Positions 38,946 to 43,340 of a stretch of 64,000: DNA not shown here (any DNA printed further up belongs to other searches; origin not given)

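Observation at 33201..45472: Five-gene, lipoprotein-only operon (12.3 kb) encoding giant modular surface proteins with no recognisable enzyme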

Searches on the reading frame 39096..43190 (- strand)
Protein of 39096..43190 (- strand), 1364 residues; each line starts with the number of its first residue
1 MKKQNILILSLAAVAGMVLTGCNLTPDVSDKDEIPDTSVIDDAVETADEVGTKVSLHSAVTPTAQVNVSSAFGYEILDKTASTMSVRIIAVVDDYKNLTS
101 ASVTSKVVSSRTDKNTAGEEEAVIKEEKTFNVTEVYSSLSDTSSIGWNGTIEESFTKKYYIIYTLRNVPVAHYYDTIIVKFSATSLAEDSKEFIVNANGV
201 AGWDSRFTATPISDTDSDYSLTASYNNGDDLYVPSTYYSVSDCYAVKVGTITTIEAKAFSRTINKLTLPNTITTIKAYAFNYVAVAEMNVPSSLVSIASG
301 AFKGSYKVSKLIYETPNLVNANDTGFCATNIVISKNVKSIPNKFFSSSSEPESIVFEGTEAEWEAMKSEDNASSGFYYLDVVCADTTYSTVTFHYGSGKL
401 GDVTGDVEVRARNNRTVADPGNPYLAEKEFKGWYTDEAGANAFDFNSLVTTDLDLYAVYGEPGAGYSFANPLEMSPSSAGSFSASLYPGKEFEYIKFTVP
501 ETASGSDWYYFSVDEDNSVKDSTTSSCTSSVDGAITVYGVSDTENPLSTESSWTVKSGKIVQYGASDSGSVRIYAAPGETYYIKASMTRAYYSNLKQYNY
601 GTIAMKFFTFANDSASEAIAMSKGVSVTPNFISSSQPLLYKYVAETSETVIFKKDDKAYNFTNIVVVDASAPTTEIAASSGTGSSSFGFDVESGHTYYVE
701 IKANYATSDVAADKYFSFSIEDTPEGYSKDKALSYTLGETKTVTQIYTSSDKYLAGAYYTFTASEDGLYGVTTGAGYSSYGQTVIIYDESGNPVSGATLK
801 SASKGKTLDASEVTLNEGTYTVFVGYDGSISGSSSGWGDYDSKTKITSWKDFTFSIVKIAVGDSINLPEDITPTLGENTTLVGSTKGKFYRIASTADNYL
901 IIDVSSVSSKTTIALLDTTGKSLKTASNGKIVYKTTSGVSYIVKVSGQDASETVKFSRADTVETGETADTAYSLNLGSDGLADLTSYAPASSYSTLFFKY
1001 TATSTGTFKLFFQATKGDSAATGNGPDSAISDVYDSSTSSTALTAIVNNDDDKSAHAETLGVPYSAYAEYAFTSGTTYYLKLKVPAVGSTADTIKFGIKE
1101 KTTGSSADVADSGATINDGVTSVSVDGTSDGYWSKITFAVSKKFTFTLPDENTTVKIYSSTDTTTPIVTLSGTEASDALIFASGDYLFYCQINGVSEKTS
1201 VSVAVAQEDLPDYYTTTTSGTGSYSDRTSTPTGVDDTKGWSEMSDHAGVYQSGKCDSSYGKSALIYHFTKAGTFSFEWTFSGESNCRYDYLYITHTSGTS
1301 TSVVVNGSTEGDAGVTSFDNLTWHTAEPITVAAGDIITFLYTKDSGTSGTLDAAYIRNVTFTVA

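Call 3: search_protein_families(library=pfam, proteins=[window:39096-43190:-], max_evalue=0.1)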
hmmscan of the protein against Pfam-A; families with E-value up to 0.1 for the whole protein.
window:39096-43190:- (1364 aa): 2 families
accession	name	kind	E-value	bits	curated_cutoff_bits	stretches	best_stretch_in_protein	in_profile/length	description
PF13306.12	LRR_5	-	1.4e-12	48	27.7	1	252-357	1-109/127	BspA type Leucine rich repeat region (6 copies)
PF09479.16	Flg_new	-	2.5e-10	40.8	27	1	390-458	2-65/65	Listeria-Bacteroides repeat domain (List_Bact_rpt)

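Call 4: search_protein_families(library=ncbifam, proteins=[window:39096-43190:-], max_evalue=0.1)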
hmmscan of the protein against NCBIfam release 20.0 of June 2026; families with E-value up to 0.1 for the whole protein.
window:39096-43190:- (1364 aa): 1 family
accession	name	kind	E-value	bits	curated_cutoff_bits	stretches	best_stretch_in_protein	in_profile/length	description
NF047961.1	adhesin_HupY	equivalog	0.00076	17.6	1250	1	257-322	203-269/978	leucine-rich repeat adhesin HupY/LrrG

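Call 42: search_solved_structures(query=window:39096-43190:-, max_evalue=1)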
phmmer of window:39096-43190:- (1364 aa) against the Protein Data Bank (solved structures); distinct sequences matched with E-value up to 1: 3.
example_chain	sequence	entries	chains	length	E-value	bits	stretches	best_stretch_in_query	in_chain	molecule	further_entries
4gt6_A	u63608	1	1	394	6.4e-06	27.5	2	236-370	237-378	Cell surface protein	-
4fs7_A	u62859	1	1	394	0.0087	17.1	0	260-312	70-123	Uncharacterized protein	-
2y5p_A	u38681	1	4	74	0.043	14.8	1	409-459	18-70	INTERNALIN B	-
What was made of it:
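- On BspA-type LRR (LRR_5, PF13306) and Flg_new (PF09479) (g2): PDB hits are 4gt6 and the InlB B-repeat 2y5p (call 42).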

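Call 90: search_protein_families(library=padloc, proteins=[window:39096-43190:-], max_evalue=0.01)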
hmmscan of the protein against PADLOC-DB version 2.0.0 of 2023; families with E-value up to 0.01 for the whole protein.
window:39096-43190:- (1364 aa): 0 families

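Call 91: search_protein_families(library=phrogs, proteins=[window:39096-43190:-], max_evalue=0.01)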
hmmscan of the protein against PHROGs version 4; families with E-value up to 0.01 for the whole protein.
window:39096-43190:- (1364 aa): 1 family
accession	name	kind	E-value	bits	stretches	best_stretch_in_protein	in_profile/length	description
phrog_18805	-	unknown function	8.1e-11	42.4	1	252-372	300-421/457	-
